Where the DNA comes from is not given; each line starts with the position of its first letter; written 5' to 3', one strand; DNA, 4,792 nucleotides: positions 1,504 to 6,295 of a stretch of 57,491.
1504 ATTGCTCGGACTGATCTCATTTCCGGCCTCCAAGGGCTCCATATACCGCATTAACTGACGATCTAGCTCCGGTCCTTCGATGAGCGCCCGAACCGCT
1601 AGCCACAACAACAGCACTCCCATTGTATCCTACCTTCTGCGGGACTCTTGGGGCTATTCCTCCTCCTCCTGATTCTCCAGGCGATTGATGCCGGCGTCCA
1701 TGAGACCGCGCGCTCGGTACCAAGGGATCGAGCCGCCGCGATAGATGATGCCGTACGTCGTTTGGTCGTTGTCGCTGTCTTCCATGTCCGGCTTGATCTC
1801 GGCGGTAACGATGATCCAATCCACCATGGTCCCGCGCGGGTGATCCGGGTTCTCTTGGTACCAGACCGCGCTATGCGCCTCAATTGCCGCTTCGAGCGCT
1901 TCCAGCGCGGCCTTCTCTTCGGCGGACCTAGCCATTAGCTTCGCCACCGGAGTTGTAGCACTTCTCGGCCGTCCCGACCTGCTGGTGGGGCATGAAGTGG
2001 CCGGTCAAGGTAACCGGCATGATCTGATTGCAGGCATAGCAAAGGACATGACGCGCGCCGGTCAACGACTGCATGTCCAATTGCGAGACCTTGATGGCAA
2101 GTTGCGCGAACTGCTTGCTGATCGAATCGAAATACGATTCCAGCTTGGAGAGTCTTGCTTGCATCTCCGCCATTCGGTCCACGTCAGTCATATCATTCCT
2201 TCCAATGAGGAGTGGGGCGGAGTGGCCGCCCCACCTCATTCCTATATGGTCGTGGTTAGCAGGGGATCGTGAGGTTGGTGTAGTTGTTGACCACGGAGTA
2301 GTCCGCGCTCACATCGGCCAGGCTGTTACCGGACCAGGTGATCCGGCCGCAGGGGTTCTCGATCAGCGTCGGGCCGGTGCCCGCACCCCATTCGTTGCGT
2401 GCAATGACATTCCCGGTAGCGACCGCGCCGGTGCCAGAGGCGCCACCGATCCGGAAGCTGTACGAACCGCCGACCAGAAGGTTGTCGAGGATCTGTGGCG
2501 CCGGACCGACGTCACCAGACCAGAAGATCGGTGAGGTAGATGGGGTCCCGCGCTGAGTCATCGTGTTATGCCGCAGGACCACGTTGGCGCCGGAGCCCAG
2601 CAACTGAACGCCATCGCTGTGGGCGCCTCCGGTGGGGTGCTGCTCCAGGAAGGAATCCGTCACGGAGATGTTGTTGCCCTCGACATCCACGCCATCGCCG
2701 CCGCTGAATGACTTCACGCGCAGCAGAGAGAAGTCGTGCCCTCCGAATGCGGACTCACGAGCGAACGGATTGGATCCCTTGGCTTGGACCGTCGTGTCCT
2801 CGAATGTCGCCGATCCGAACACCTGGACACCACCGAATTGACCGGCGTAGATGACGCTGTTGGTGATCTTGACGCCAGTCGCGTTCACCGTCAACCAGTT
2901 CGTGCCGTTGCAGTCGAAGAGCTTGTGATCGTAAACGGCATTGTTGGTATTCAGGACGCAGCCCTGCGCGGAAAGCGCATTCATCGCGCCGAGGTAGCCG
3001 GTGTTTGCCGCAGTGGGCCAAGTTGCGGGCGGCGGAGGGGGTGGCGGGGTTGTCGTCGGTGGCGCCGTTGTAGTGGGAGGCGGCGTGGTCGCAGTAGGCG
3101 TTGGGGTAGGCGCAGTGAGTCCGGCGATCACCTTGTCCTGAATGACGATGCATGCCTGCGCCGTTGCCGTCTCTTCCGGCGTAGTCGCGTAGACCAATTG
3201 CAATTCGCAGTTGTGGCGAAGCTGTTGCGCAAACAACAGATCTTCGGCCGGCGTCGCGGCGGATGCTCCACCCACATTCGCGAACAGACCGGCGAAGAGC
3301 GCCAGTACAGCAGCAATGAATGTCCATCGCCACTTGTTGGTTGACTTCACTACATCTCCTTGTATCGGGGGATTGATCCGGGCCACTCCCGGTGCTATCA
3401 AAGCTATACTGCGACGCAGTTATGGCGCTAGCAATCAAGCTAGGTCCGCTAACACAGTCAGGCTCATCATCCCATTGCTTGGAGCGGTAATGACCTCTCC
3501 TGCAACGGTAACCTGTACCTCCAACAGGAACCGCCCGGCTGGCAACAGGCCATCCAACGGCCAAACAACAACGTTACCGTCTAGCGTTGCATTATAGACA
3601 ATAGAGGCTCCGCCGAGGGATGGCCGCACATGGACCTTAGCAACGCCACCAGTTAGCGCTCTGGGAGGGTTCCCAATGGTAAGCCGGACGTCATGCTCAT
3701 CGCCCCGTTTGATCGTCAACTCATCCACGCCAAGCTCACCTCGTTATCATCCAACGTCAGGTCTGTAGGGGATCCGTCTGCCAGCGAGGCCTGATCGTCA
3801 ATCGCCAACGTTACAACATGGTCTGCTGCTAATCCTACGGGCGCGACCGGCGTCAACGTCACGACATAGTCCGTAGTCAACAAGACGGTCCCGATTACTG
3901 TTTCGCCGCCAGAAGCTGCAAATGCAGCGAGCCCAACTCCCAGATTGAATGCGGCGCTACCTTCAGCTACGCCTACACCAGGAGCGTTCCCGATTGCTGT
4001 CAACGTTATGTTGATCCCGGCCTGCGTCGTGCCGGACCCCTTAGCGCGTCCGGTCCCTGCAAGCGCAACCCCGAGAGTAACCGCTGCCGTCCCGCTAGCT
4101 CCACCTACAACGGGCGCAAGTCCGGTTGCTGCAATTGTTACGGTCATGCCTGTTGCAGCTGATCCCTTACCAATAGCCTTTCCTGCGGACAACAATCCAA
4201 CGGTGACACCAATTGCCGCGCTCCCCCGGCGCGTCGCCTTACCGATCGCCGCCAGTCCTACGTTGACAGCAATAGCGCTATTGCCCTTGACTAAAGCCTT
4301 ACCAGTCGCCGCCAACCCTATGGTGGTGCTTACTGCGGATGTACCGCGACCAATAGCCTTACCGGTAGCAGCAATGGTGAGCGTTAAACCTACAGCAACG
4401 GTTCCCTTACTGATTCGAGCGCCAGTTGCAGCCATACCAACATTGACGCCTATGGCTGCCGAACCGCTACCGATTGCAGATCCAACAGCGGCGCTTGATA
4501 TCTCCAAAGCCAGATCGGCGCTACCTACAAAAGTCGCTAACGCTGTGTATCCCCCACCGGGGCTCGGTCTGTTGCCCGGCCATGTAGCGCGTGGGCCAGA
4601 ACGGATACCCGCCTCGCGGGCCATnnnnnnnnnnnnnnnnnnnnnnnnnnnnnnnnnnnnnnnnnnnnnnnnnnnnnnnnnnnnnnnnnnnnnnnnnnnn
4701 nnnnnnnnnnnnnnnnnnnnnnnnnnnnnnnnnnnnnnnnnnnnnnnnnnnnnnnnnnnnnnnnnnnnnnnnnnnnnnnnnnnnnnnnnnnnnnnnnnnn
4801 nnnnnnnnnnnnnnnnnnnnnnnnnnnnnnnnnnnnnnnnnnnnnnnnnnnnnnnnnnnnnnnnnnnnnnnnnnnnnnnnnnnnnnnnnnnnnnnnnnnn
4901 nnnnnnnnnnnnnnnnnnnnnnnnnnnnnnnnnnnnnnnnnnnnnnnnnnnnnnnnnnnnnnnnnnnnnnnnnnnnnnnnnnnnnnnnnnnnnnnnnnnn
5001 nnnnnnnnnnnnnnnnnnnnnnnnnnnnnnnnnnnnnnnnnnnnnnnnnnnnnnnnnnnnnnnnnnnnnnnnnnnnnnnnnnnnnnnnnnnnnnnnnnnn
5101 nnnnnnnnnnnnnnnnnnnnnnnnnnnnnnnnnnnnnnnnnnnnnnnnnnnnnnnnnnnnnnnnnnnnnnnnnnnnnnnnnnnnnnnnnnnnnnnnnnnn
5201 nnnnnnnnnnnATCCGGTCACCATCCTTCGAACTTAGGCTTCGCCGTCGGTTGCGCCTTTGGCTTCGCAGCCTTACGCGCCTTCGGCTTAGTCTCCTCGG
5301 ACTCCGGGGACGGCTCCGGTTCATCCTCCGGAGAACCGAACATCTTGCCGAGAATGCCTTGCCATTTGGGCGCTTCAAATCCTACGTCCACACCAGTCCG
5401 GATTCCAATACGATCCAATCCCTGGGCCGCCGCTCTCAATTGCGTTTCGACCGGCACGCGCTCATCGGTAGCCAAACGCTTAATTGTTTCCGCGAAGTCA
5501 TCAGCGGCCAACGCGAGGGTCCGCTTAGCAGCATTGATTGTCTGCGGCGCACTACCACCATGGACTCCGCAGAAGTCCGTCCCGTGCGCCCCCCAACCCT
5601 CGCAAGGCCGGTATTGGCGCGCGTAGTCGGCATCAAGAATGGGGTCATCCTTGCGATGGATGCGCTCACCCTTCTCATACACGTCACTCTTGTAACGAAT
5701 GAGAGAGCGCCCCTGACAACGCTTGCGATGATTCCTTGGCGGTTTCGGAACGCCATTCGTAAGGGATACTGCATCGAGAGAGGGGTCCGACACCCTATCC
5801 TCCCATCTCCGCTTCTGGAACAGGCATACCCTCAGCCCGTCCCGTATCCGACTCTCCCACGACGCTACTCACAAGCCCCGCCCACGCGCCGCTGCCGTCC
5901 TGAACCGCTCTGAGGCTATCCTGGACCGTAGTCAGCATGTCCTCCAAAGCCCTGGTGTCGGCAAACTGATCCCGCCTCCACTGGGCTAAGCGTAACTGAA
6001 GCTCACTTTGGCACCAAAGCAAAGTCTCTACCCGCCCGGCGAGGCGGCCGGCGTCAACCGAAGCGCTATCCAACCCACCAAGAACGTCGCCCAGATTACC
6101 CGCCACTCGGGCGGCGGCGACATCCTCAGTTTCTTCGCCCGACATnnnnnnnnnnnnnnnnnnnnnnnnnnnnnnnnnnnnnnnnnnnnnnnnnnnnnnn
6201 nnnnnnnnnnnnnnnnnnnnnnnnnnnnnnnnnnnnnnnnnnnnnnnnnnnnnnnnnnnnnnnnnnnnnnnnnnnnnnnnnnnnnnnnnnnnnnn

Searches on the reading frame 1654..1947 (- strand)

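Call 68: search_protein_families(library=pfam, proteins=[window:1654-1947:-], max_evalue=0.01)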
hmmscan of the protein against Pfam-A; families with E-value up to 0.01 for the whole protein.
window:1654-1947:- (97 aa): 1 family
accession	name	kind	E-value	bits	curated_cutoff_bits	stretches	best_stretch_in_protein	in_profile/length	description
PF23850.1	DUF7213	-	0.00093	19.8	27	1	14-89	1-72/76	Family of unknown function (DUF7213)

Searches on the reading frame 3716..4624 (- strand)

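Call 8: search_protein_families(library=phrogs, proteins=[window:3716-4624:-], max_evalue=0.001)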
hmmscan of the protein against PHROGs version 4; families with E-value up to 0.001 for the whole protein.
window:3716-4624:- (302 aa): 0 families

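Call 9: search_protein_families(library=pfam, proteins=[window:3716-4624:-], max_evalue=0.01)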
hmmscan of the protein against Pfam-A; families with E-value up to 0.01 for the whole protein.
window:3716-4624:- (302 aa): 1 family
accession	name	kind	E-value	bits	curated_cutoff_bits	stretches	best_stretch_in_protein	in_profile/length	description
PF21786.3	Bflower_3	-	0.0013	19.1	34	1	68-171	18-121/125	6-fold beta flower protein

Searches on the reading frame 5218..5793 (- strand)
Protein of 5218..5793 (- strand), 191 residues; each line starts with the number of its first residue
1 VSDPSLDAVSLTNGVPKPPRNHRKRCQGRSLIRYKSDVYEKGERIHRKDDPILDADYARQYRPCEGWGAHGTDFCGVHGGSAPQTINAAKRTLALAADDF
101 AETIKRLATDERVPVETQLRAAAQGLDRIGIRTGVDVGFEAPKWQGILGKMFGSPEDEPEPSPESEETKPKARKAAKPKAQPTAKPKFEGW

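Call 8: search_protein_families(library=phrogs, proteins=[window:5218-5793:-], max_evalue=0.001)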
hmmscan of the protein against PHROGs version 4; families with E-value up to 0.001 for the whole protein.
window:5218-5793:- (191 aa): 1 family
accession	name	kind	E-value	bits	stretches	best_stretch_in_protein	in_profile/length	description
phrog_3678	-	unknown function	0.0002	22.3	1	61-94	20-53/213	-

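Call 9: search_protein_families(library=pfam, proteins=[window:5218-5793:-], max_evalue=0.01)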
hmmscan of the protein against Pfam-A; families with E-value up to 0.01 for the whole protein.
window:5218-5793:- (191 aa): 0 families

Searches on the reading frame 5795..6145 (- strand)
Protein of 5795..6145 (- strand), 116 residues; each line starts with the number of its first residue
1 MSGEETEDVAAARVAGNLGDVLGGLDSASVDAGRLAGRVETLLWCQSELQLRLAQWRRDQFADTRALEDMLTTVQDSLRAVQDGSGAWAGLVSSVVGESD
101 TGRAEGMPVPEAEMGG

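Call 8: search_protein_families(library=phrogs, proteins=[window:5795-6145:-], max_evalue=0.001)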
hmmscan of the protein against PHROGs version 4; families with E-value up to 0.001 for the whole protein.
window:5795-6145:- (116 aa): 0 families

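Call 9: search_protein_families(library=pfam, proteins=[window:5795-6145:-], max_evalue=0.01)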
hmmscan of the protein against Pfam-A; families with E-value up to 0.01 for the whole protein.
window:5795-6145:- (116 aa): 1 family
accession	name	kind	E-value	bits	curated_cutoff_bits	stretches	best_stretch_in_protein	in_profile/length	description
PF01636.29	APH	-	0.0021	18.3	23.2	1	9-82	91-162/239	Phosphotransferase enzyme family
